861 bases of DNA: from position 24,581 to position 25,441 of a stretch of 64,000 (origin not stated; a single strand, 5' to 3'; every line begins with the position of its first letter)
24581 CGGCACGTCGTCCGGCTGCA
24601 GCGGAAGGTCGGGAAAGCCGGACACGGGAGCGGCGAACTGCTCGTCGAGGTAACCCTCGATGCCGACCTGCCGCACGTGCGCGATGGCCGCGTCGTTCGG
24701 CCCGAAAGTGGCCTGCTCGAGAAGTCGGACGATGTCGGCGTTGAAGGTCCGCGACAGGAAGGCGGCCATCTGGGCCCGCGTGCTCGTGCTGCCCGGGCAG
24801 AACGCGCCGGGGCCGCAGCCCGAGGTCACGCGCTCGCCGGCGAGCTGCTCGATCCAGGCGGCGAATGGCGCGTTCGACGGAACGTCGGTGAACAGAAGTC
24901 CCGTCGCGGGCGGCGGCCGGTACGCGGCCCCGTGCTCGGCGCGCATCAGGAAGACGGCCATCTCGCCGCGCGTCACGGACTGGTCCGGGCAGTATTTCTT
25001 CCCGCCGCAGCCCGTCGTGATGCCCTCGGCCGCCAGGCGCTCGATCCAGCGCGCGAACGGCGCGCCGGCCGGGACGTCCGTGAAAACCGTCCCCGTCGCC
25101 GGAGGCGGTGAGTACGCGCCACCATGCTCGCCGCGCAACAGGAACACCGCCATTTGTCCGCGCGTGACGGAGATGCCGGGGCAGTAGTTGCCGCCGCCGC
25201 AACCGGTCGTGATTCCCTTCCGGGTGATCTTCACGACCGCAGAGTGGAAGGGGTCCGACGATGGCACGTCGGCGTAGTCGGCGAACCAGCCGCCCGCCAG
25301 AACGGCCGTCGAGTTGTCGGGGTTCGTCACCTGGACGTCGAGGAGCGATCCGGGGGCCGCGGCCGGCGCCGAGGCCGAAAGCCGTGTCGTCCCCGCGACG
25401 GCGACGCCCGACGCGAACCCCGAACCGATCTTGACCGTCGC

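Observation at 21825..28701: DUF1501-DUF1800 pair and a second protein share a Cys-containing SLH-domain variant; one carries a 560-bp Thr-Pro coding microsatellite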

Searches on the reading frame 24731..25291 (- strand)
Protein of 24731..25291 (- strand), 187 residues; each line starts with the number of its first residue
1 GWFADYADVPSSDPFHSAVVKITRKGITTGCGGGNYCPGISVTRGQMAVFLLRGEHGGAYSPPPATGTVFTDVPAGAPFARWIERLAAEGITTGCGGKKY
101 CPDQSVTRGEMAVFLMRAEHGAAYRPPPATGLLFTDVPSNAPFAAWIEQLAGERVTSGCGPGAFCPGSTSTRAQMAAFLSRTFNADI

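Call 9: search_solved_structures(query=window:24731-25291:-, max_evalue=1, show_alignments=3)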
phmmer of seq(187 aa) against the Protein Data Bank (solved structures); distinct sequences matched with E-value up to 1: 8.
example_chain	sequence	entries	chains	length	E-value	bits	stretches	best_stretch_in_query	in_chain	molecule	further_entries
6bt4_A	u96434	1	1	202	0.00055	23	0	14-119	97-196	S-layer protein sap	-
3pyw_A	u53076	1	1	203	0.00065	22.7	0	14-120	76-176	S-layer protein sap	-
9g93_A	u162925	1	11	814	0.00097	22.2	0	123-184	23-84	S-layer protein sap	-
4aq1_A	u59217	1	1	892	0.0014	21.6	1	65-185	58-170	SBSB PROTEIN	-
4aq1_C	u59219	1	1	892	0.0014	21.6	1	65-185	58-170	SBSB PROTEIN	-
3qfx_A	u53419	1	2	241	0.44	13.5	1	49-108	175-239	Bifunctional dihydrofolate reductase-thymidylate synthase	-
8rht_A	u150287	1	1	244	0.45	13.5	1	49-108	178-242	Bifunctional dihydrofolate reductase-thymidylate synthase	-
3rg9_A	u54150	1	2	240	0.54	13.2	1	49-107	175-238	Bifunctional dihydrofolate reductase-thymidylate synthase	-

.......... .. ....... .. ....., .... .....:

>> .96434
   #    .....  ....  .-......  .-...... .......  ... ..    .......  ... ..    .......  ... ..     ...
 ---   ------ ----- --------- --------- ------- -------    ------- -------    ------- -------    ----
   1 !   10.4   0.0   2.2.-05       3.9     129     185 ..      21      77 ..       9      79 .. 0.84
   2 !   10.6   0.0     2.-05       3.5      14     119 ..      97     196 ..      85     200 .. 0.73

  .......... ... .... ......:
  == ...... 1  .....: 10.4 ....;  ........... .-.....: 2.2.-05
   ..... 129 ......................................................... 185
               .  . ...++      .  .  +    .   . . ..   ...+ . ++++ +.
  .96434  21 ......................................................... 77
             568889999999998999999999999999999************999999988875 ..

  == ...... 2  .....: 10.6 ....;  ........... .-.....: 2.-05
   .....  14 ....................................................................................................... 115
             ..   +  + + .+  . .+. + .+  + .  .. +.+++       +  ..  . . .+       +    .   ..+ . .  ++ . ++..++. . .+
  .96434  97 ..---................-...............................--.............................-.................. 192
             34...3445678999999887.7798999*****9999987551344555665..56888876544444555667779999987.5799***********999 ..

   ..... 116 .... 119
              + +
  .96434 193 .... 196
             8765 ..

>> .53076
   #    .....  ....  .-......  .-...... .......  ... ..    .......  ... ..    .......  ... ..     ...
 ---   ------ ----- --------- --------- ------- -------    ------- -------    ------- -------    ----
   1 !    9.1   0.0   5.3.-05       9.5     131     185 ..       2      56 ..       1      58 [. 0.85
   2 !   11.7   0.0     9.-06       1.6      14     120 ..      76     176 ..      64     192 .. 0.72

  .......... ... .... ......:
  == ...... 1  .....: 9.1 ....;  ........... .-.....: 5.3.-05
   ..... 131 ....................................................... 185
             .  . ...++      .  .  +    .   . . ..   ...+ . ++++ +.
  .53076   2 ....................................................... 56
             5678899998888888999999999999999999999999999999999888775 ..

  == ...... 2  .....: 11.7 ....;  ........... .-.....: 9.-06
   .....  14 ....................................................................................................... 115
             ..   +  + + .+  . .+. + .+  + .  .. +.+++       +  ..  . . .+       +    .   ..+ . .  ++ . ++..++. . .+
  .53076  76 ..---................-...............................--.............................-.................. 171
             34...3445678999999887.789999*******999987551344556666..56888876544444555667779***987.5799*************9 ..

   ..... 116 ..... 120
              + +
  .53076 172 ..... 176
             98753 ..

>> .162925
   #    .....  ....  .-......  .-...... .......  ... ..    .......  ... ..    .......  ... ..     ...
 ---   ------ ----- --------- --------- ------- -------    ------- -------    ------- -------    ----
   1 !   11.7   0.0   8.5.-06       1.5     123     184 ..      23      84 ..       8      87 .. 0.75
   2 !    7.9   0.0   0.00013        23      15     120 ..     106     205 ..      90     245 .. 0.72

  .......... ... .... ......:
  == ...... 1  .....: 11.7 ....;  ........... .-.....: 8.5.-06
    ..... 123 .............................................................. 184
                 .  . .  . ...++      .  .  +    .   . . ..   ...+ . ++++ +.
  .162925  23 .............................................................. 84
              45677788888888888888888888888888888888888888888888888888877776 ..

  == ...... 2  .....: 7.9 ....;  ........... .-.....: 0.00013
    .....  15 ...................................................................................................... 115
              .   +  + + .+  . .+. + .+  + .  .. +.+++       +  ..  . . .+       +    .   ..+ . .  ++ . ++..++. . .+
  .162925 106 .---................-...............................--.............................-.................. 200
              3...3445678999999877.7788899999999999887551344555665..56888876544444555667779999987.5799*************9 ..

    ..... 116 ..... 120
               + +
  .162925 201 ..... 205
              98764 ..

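Call 15: search_protein_representatives(protein=window:24731-25291:-)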
Query: 187 residues. Proteins with E-value up to 0.001 (for the whole library): 67873; up to 1e-10: 22681; up to 1e-30: 3578. The best 150 are listed.
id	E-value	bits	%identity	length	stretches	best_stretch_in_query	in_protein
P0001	4.6e-136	467.1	60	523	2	4-185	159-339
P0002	6.0e-113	391.7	47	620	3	6-184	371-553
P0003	3.9e-100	349.9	52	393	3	5-183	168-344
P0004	2.9e-99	347.0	81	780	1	1-187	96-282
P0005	2.4e-94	331.0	36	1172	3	6-183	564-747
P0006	1.4e-92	325.1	47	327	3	14-184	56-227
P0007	1.5e-89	315.3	50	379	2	34-183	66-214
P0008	2.3e-89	314.7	63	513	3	1-131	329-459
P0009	1.2e-87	309.1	57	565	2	6-184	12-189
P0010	1.2e-85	302.6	60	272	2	25-160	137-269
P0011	4.7e-84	297.4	46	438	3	6-186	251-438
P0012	5.7e-84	297.1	64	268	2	1-132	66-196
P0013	1.3e-83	295.9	48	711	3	6-181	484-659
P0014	1.3e-83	295.9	59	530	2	5-185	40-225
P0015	8.9e-82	289.9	58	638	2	36-184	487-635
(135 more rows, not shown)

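Call 17: find_homologous_proteins(query=window:24731-25291:-, max_evalue=1e-10)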
Query seq(187 aa) (187 aa): 4843 proteins with E <= 1e-10 among 8000 candidates; the best 120 are listed.
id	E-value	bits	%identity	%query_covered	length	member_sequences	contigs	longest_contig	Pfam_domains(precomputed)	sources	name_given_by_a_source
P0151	3.1e-108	378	58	97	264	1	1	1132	PF24453.2,PF00395.26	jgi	jgi:hypothetical protein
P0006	4.5e-92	325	47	98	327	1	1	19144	PF00395.26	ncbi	-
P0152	6.3e-90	318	58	96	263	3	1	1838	PF24684.2,PF00395.26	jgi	-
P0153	4.2e-89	316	59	96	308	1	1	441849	PF00395.26,PF09136.17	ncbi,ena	-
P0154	8.4e-89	315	62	91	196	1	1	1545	PF00395.26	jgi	jgi:S-layer family protein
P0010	3.7e-85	303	54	89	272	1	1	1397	PF00395.26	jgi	-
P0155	1.2e-83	298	55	96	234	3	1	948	PF24453.2,PF00395.26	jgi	jgi:hypothetical protein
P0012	1.8e-83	297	55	98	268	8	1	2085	PF01833.31,PF00395.26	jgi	jgi:IPT/TIG domain/S-layer homology domain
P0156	1.7e-82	294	52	97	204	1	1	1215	PF00395.26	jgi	-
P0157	1.7e-81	291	60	98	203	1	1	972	PF00395.26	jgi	jgi:hypothetical protein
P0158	2.0e-81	290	53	96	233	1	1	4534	PF00395.26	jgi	-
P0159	2.5e-80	287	56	95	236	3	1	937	PF00395.26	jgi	-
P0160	3.1e-80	287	51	96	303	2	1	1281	PF00395.26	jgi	jgi:hypothetical protein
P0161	7.8e-79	282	49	98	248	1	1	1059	PF00395.26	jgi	jgi:hypothetical protein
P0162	1.1e-78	281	57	97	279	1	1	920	PF00395.26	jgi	-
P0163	8.2e-78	279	68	96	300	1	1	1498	PF07679.23,PF13927.13,PF00395.26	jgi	jgi:hypothetical protein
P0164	1.3e-77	278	46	97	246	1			PF00395.26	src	-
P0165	1.5e-77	278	53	96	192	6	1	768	PF00395.26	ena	-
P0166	1.7e-77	278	57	98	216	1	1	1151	PF00395.26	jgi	jgi:hypothetical protein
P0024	1.5e-76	275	56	79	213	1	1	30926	PF24453.2,PF00395.26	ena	-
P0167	2.0e-76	274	55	86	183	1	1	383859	PF00395.26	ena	-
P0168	1.3e-75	271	54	96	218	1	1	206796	PF00395.26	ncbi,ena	-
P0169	1.8e-75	271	55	96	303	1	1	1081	PF00395.26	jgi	jgi:hypothetical protein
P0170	3.8e-75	270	55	96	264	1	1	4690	PF14312.13,PF00395.26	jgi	-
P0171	5.5e-75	269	54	95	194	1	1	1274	PF00395.26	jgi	jgi:hypothetical protein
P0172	1.0e-74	269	58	95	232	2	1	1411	PF00395.26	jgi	jgi:hypothetical protein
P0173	1.4e-74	268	55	96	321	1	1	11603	PF14312.13,PF00395.26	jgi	-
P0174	3.4e-74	267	53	94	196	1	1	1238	PF00395.26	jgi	jgi:hypothetical protein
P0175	4.7e-74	266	50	83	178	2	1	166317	PF24453.2,PF00395.26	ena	-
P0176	5.6e-74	266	54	95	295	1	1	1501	PF00395.26,PF00041.28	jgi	jgi:S-layer homology domain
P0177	6.3e-74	266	58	78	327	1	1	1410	PF00395.26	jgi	jgi:uncharacterized repeat protein (TIGR03803 family)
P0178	9.2e-74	265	51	95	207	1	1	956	PF00395.26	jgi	jgi:hypothetical protein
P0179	1.1e-73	265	66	98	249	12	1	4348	PF00395.26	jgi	-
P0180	1.4e-73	265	53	97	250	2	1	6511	PF00395.26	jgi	jgi:hypothetical protein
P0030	1.9e-73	264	64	96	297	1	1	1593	PF07679.23,PF13927.13,PF00395.26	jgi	jgi:hypothetical protein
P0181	3.1e-73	264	67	98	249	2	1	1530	PF00395.26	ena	-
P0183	1.1e-72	262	64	98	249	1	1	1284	PF00395.26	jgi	jgi:hypothetical protein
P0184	1.6e-72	261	54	95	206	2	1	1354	PF00395.26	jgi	jgi:hypothetical protein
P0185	4.3e-72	260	54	96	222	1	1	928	PF00395.26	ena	-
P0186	4.7e-72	260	57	96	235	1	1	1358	PF00395.26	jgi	-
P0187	5.4e-72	260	56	79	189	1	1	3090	PF24453.2,PF00395.26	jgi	jgi:hypothetical protein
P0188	5.9e-72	260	54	97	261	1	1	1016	PF17164.11,PF00395.26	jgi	jgi:hypothetical protein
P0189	1.1e-71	259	64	98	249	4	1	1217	PF01833.31,PF00395.26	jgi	jgi:hypothetical protein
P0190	1.8e-71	258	62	98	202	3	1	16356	PF00395.26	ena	-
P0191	2.1e-71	258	57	96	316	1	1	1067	PF00395.26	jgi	jgi:hypothetical protein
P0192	2.5e-71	258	64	98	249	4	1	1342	PF00395.26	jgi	-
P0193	8.9e-71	256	66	89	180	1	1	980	PF00395.26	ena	-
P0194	1.2e-70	255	62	98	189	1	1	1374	PF00395.26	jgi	-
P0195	1.6e-70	255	46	97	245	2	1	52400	PF00395.26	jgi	jgi:hypothetical protein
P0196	2.2e-70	254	63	96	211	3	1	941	PF00395.26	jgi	jgi:hypothetical protein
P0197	2.3e-70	254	65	97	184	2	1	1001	PF00395.26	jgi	jgi:hypothetical protein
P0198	4.2e-70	254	60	98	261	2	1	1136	PF01833.31,PF00395.26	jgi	jgi:hypothetical protein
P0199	8.9e-70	252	53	94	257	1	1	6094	PF02412.24,PF00395.26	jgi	-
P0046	1.3e-69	252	47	97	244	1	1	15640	PF00395.26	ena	-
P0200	2.7e-69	251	52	95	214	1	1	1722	PF00395.26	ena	-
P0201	3.3e-69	251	61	96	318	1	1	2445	PF00395.26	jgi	jgi:hypothetical protein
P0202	5.7e-69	250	61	97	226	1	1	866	PF00395.26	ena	-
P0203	1.7e-68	248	62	98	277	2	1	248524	PF00395.26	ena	-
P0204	1.7e-68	248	62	98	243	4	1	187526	PF00395.26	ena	-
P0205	2.1e-68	248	61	98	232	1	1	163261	PF00395.26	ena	-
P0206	2.7e-68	248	61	96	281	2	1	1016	PF00395.26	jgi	jgi:hypothetical protein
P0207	3.5e-68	247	52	97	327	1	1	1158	PF00395.26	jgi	jgi:hypothetical protein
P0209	7.0e-68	246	59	73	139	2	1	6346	PF00395.26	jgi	jgi:hypothetical protein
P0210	1.1e-67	246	57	96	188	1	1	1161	PF00395.26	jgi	jgi:hypothetical protein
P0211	1.5e-67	245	62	96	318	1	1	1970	PF00395.26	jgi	jgi:hypothetical protein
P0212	1.5e-67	245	61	73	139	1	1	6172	PF00395.26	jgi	jgi:hypothetical protein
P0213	1.6e-67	245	59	98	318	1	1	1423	PF00395.26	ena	-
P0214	1.7e-67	245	61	98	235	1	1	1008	PF00395.26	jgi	jgi:hypothetical protein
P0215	1.8e-67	245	62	98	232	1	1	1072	PF00395.26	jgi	-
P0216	2.6e-67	244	60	98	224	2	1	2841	PF00395.26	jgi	jgi:hypothetical protein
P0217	4.6e-67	244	63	96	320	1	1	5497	PF00395.26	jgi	jgi:ELWxxDGT repeat protein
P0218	5.1e-67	243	62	96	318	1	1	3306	PF00395.26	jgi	jgi:hypothetical protein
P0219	5.7e-67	243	60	98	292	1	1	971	PF00395.26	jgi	jgi:hypothetical protein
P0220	5.9e-67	243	61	96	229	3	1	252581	PF00395.26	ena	-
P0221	6.5e-67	243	60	98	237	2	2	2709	PF00395.26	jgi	jgi:hypothetical protein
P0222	6.9e-67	243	61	97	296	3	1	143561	PF01833.31,PF00395.26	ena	-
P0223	8.1e-67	243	62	98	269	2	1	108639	PF01833.31,PF00395.26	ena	-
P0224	9.5e-67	243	61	96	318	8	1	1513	PF00395.26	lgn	-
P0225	1.2e-66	242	61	97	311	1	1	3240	PF01833.31,PF00395.26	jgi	jgi:hypothetical protein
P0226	1.3e-66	242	60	96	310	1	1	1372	PF00395.26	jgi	jgi:hypothetical protein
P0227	1.4e-66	242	47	96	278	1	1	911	PF00395.26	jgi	jgi:hypothetical protein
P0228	1.4e-66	242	60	98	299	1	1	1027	PF01833.31,PF00395.26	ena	-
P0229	1.8e-66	242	61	96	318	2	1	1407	PF00395.26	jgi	jgi:S-layer homology domain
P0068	3.1e-66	241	60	98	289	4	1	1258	PF01833.31,PF00395.26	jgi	jgi:hypothetical protein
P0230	3.9e-66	241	57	98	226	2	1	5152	PF00395.26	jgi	jgi:S-layer family protein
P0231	3.9e-66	241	53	98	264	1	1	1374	PF00395.26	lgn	-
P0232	5.0e-66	240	60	98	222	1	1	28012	PF00395.26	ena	-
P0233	5.3e-66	240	61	96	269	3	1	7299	PF01833.31,PF00395.26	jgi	jgi:hypothetical protein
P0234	5.7e-66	240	58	98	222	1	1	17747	PF00395.26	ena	-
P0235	6.5e-66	240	47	99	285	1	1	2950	PF00395.26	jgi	-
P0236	6.6e-66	240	58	98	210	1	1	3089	PF00395.26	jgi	jgi:hypothetical protein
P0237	8.5e-66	239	62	80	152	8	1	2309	PF00395.26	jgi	jgi:hypothetical protein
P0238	9.4e-66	239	61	96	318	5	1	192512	PF00395.26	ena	-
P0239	1.4e-65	239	60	98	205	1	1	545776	PF00395.26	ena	-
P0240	1.6e-65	239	61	96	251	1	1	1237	PF00395.26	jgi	jgi:hypothetical protein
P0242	2.4e-65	238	60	97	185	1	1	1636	PF00395.26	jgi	jgi:hypothetical protein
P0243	3.8e-65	237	58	98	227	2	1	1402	PF00423.27,PF00395.26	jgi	-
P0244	4.0e-65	237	60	95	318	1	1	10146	PF00395.26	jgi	jgi:hypothetical protein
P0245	5.0e-65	237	60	96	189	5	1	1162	PF00395.26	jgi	jgi:hypothetical protein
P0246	5.3e-65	237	61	96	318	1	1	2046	PF00395.26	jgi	jgi:hypothetical protein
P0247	5.4e-65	237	61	96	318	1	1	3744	PF00395.26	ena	-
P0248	5.8e-65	237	60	98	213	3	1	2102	PF00395.26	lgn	-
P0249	6.0e-65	237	46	97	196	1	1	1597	PF00395.26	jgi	jgi:hypothetical protein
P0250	6.1e-65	237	59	98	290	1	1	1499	PF01833.31,PF00395.26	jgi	jgi:hypothetical protein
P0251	6.9e-65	236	60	98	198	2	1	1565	PF00395.26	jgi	jgi:hypothetical protein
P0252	7.3e-65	236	53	96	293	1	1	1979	PF00395.26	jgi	jgi:hypothetical protein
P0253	7.3e-65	236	58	96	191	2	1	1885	PF00395.26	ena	-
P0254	7.6e-65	236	61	91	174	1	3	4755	PF00395.26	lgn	-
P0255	8.9e-65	236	59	98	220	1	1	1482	PF00395.26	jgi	jgi:hypothetical protein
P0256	8.9e-65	236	60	95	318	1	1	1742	PF00395.26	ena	-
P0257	1.3e-64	236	60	96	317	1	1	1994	PF00395.26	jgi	jgi:hypothetical protein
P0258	1.3e-64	236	59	97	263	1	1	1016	PF00395.26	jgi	jgi:S-layer homology domain/IPT/TIG domain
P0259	1.4e-64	236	60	96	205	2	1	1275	PF00395.26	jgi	jgi:hypothetical protein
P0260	1.4e-64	235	60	96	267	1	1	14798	PF00395.26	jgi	jgi:hypothetical protein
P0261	1.4e-64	235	59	98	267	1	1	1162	PF01833.31,PF00395.26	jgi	jgi:hypothetical protein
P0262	1.5e-64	235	62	96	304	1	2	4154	PF00395.26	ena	-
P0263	1.6e-64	235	60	98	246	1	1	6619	PF00395.26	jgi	-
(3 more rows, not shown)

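Call 20: find_related_loci(query=A1, collection=genome_contigs, flank=6000)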
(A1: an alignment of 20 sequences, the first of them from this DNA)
Query A1 (183 aa) in genome_contigs; peptide patterns used: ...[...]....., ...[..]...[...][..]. (x = any residue, [..] = any of these).
599 stretches matched a pattern (row limit reached: there are more); 583 encode a relative of the query (tblastn E <= 1e-3); the best 80 are kept; 80 distinct loci.
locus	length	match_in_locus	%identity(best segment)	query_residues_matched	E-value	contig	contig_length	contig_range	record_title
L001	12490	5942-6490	91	1-183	1e-113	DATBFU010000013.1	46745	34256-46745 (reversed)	MAG TPA_asm: Thermoanaerobaculia bacterium isolate SMAG_U3819 k141_3621263, whole genome shotgun sequence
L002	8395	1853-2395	66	2-183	1e-72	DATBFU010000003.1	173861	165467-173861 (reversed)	MAG TPA_asm: Thermoanaerobaculia bacterium isolate SMAG_U3819 k141_1977466, whole genome shotgun sequence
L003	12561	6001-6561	61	1-183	2e-72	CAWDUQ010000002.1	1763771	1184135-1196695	MAG: uncultured Acidobacteriota bacterium isolate MFD05442.bin.1.363 genome assembly, contig: contig_11714, whole genome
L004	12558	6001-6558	60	1-183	9e-72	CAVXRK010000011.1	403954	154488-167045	MAG: uncultured Acidobacteriota bacterium isolate MFD00822.bin.1.237 genome assembly, contig: contig_95699, whole genome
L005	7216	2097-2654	61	1-183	3e-71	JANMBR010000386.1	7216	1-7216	MAG: Acidobacteriota bacterium isolate OTE_1_metabat_297 OTE_1_k141_2396220, whole genome shotgun sequence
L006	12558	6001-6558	58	2-183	3e-70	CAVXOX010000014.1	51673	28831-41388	MAG: uncultured Acidobacteriota bacterium isolate MFD00822.bin.1.216 genome assembly, contig: contig_97056, whole genome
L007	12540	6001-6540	60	2-183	4e-70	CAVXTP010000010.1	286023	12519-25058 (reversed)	MAG: uncultured Acidobacteriota bacterium isolate MFD05942.bin.1.319 genome assembly, contig: contig_2615, whole genome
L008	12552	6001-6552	58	2-183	3e-70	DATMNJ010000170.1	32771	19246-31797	MAG TPA_asm: Thermoanaerobaculia bacterium isolate SMAG_U12847 k141_754913, whole genome shotgun sequence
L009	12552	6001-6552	59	2-183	3e-70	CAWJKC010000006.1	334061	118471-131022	MAG: uncultured Acidobacteriota bacterium isolate MFD05513.bin.2.40 genome assembly, contig: contig_39455, whole genome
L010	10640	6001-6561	58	1-183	5e-70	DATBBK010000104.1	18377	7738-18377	MAG TPA_asm: Thermoanaerobaculia bacterium isolate SMAG_U5757 k141_3845479, whole genome shotgun sequence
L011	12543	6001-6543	65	2-183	2e-70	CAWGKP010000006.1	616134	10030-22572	MAG: uncultured Acidobacteriota bacterium isolate MFD00822.bin.2.174 genome assembly, contig: contig_29339, whole genome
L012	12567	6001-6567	58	2-183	5e-70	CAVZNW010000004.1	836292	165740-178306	MAG: uncultured Acidobacteriota bacterium isolate MFD06435.bin.3.333 genome assembly, contig: contig_68105, whole genome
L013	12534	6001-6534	65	6-183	8e-70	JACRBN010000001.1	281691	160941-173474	MAG: Chloroflexi bacterium isolate NC_groundwater_1621_Pr3_B-0.1um_59_22 SR-2_scaffold_141_93179, whole genome shotgun s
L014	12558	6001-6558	61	1-183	8e-70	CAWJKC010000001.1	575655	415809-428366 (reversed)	MAG: uncultured Acidobacteriota bacterium isolate MFD05513.bin.2.40 genome assembly, contig: contig_1455, whole genome s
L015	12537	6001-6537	59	4-183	9e-69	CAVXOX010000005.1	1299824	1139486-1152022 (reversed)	MAG: uncultured Acidobacteriota bacterium isolate MFD00822.bin.1.216 genome assembly, contig: contig_35723, whole genome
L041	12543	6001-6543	56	6-183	2e-62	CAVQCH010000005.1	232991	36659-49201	MAG: uncultured Acidobacteriota bacterium isolate MFD02134.bin.2.168 genome assembly, contig: contig_41910, whole genome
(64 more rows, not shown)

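Call 35: predict_structure(alignment_id=A1)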
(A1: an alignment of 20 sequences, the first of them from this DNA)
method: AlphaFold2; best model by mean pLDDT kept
length: 183 residues; sequences in the alignment: 20
mean_pLDDT: 94.8   pTM: 0.88
mean pLDDT of the five models: 94.8, 92.8, 92.6, 92.5, 75.0
residues with pLDDT >= 90: 173; 70-90: 6; 50-70: 3; < 50: 1
segments of 3 or more residues with pLDDT < 50: none
pLDDT, mean of each block of 10 residues (from residue 1): 77 95 94 93 97 97 97 97 98 95 97 97 96 96 97 93 95 96 95
secondary structure, 60 per line:
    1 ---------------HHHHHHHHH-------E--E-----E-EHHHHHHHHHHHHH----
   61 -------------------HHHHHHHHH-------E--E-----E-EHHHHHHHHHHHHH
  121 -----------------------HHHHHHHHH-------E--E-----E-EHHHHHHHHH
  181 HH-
elements in order: H16-24 H44-56 H80-88 H108-120 H144-152 H172-182
